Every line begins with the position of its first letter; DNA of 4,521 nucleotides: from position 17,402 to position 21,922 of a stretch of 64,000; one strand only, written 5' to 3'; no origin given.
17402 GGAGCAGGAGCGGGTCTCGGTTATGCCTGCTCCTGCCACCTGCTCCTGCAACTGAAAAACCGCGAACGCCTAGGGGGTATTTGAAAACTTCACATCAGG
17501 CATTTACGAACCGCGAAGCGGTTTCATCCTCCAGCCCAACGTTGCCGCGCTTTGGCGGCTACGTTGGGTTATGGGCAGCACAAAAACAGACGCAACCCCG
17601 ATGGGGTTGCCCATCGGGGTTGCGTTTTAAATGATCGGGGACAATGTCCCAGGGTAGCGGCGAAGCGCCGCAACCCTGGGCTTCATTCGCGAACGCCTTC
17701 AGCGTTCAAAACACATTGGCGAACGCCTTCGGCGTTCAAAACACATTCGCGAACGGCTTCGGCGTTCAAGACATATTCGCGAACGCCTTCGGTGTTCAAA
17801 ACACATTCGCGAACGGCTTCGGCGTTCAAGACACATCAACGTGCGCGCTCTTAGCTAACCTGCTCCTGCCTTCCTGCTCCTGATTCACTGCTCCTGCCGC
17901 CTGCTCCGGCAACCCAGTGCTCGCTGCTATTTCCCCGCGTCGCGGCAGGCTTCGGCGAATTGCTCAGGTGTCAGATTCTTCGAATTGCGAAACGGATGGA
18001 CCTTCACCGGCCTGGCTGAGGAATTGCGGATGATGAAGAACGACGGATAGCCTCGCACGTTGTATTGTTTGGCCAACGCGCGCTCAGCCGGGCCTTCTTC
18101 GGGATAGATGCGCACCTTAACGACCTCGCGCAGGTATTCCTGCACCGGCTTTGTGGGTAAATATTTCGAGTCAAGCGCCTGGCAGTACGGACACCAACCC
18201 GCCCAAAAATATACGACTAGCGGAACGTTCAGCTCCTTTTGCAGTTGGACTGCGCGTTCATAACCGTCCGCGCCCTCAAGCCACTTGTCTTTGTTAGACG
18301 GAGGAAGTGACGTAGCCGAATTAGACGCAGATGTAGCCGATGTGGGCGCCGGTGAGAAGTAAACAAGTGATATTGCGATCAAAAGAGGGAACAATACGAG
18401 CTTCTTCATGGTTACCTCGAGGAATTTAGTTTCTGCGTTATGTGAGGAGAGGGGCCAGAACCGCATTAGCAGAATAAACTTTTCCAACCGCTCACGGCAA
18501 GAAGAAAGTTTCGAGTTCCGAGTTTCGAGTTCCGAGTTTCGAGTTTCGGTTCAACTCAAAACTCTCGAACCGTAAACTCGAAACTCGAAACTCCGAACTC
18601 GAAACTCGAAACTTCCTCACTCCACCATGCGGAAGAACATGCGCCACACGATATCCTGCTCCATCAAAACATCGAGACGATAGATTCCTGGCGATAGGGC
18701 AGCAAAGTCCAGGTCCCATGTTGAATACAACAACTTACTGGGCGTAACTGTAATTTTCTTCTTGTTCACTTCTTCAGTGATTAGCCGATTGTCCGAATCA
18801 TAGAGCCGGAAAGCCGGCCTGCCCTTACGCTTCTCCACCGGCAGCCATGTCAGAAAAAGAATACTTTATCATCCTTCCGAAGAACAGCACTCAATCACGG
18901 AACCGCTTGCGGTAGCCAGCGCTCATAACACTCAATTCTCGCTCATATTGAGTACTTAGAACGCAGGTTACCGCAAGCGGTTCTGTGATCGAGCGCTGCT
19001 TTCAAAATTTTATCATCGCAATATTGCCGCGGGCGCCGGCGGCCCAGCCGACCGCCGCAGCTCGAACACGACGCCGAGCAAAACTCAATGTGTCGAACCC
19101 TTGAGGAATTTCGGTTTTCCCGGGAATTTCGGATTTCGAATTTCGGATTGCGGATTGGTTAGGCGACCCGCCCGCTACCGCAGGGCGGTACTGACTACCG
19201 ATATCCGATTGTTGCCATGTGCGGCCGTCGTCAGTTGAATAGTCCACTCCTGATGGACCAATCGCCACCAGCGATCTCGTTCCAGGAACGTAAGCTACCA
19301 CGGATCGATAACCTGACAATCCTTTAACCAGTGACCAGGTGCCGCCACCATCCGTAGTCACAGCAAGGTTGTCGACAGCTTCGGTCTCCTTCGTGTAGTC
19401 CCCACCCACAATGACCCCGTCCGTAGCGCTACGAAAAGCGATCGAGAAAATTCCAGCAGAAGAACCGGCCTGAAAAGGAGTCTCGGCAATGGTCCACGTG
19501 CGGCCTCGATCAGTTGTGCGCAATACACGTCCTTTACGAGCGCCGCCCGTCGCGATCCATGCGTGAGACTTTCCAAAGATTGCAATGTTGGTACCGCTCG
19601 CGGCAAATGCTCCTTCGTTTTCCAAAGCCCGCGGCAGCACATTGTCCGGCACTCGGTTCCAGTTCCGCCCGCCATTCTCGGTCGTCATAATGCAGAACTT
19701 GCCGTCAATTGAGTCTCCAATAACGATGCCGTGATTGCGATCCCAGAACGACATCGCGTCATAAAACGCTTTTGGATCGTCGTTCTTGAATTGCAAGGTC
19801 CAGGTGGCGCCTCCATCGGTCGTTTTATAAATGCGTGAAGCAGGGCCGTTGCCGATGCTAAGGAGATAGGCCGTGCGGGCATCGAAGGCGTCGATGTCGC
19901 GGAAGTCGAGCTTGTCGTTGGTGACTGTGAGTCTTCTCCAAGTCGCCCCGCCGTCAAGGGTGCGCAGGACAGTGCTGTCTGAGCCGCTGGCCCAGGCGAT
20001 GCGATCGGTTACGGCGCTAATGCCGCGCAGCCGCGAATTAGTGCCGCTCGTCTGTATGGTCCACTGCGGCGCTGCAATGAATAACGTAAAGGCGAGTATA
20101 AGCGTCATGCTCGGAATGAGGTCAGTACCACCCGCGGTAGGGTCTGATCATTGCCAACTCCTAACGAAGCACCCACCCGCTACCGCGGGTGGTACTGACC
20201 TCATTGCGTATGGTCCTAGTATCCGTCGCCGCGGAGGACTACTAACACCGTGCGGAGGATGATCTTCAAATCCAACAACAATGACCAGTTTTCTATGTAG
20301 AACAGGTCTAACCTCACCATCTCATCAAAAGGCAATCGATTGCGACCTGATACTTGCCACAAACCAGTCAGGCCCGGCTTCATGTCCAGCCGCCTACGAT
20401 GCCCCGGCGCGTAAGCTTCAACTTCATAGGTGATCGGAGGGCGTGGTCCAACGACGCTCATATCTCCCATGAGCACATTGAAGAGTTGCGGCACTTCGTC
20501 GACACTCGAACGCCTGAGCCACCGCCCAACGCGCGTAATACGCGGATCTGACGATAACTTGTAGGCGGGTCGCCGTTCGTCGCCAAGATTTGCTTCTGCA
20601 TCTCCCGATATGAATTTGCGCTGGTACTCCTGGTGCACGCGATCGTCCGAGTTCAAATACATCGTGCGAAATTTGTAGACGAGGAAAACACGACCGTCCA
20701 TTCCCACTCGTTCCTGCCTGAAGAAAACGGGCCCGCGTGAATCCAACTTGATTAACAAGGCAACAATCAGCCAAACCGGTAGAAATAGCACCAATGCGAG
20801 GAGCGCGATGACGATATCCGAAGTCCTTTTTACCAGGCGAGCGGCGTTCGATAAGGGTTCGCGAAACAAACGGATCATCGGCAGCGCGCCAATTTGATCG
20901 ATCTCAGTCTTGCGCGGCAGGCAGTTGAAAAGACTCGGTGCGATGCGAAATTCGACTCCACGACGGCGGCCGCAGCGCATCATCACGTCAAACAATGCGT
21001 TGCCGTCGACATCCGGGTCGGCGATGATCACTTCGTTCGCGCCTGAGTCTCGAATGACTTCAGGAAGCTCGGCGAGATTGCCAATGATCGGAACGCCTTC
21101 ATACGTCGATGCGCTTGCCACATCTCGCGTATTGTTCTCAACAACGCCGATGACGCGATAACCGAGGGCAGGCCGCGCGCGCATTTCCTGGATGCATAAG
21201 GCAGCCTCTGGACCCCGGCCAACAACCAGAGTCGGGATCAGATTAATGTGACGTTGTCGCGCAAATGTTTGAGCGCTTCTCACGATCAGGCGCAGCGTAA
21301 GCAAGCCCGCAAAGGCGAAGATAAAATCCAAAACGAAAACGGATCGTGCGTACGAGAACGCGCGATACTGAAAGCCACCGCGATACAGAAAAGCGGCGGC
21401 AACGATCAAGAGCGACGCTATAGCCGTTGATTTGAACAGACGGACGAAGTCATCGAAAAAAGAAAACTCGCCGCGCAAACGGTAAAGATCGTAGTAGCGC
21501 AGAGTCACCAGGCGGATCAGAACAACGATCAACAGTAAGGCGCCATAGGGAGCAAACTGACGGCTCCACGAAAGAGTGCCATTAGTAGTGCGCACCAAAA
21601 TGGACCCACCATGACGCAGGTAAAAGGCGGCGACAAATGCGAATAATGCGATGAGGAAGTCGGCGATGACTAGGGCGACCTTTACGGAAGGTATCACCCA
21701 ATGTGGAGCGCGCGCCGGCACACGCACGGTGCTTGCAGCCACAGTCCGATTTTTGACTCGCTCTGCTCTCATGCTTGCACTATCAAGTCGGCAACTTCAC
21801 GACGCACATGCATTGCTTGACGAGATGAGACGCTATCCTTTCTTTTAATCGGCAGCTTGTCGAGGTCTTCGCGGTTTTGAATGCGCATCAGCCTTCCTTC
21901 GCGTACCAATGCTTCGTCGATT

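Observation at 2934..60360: Window-wide family of long intergenic hairpins whose arms are built from 6-8 nt degenerate tandem units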

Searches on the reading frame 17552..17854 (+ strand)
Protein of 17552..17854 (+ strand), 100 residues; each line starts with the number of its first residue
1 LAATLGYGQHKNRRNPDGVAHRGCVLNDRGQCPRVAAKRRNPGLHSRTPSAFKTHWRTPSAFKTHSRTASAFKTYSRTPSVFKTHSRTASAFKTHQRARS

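Call 88: search_protein_families(library=pfam, proteins=[window:17552-17854:+], max_evalue=1)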
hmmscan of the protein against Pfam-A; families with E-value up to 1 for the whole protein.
window:17552-17854:+ (100 aa): 0 families

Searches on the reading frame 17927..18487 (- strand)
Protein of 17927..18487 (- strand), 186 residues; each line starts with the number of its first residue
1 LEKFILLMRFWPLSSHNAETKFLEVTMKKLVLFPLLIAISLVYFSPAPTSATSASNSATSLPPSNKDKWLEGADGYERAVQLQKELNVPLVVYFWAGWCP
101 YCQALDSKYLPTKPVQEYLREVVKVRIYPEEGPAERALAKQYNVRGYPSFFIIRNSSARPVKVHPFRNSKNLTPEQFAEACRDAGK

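Call 10: search_protein_families(library=pfam, proteins=[window:17927-18487:-])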
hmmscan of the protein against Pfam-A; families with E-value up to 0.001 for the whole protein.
window:17927-18487:- (186 aa): 6 families
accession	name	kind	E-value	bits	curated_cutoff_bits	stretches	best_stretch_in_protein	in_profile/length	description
PF00085.26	Thioredoxin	-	5.2e-11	42.9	23.5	1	86-163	17-88/103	Thioredoxin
PF13098.12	Thioredoxin_2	-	6.6e-10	39.7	27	1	87-155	5-84/104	Thioredoxin-like domain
PF13899.12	Thioredoxin_7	-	2.5e-08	34.4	27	1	75-153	5-81/83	Thioredoxin-like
PF13905.12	Thioredoxin_8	-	7.5e-05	23.4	27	0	89-105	3-19/94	Thioredoxin-like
PF00578.27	AhpC-TSA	-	0.00028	21.3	26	0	74-104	12-43/124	AhpC/TSA family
PF08534.16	Redoxin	-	0.0007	19.8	26.6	0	70-104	11-46/148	Redoxin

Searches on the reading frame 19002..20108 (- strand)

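Call 11: search_protein_families(library=ncbifam, proteins=[window:19002-20108:-])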
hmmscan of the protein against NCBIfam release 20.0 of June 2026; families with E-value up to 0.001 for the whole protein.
window:19002-20108:- (368 aa): 2 families
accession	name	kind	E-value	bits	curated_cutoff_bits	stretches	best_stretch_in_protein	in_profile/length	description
NF010237.0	PRK13684.1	equivalog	2.4e-14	53.1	326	2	69-206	48-165/334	photosynthesis system II assembly factor Ycf48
NF045728.1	glycosyl_F510_1955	equivalog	2.3e-12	46.7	175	2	196-302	75-174/246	F510_1955 family glycosylhydrolase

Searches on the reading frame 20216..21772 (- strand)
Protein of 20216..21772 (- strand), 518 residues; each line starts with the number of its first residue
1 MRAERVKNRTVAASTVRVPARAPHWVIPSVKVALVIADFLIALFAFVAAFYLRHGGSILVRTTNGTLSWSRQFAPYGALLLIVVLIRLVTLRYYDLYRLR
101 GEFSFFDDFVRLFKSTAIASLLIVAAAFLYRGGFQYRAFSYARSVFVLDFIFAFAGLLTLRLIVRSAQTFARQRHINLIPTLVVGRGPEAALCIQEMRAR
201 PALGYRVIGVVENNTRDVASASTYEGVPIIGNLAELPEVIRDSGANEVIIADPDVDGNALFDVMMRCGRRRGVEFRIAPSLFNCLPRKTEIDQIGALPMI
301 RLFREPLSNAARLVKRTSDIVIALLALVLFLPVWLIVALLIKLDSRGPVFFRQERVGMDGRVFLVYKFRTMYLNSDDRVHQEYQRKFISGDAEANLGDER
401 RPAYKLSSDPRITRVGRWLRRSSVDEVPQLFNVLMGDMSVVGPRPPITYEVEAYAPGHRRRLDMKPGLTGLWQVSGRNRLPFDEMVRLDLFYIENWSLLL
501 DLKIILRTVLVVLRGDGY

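Call 11: search_protein_families(library=ncbifam, proteins=[window:20216-21772:-])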
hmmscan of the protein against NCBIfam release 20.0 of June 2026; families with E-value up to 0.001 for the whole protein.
window:20216-21772:- (518 aa): 10 families
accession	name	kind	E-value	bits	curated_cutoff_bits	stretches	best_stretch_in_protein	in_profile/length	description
TIGR03025.1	EPS_sugtrans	subfamily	1.2e-130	436.7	295.55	1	37-517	2-443/445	exopolysaccharide biosynthesis polyprenyl glycosylphosphotransferase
TIGR03023.1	WcaJ_sugtrans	equivalog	1.4e-112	377.3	410.75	1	37-515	2-449/453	undecaprenyl-phosphate glucose phosphotransferase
TIGR03022.1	WbaP_sugtrans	subfamily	4e-104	349.4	403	1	34-517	1-454/456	undecaprenyl-phosphate galactose phosphotransferase WbaP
NF041877.1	EPS_EpsZ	equivalog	1.5e-71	241.4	800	1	118-517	80-457/459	exopolysaccharide biosynthesis polyisoprenyl-phosphate hexose-1-phosphate transferase EpsZ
NF052601.1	undeca_RfbP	equivalog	6.7e-68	228.6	330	1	309-513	39-236/244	undecaprenyl-phosphate galactose phosphotransferase family protein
NF007518.0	PRK10124.1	equivalog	9.3e-64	215.8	684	2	93-382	65-342/464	undecaprenyl-phosphate glucose phosphotransferase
TIGR03013.1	EpsB_2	subfamily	9.1e-62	209.6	393.35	1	79-517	34-441/443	TIGR03013 family XrtA/PEP-CTERM system glycosyltransferase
NF011751.0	PRK15204.1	equivalog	6.8e-56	189.8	907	1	129-517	100-474/476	undecaprenyl-phosphate galactose phosphotransferase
NF050817.1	PolSacchBiosHfsE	equivalog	1.3e-44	152.7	750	1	83-513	54-460/467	polysaccharide biosynthesis protein HfsE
NF045514.1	glycotran_HepC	equivalog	1.6e-26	92.9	140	1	308-445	110-211/220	heterocyst development glycosyltransferase HepC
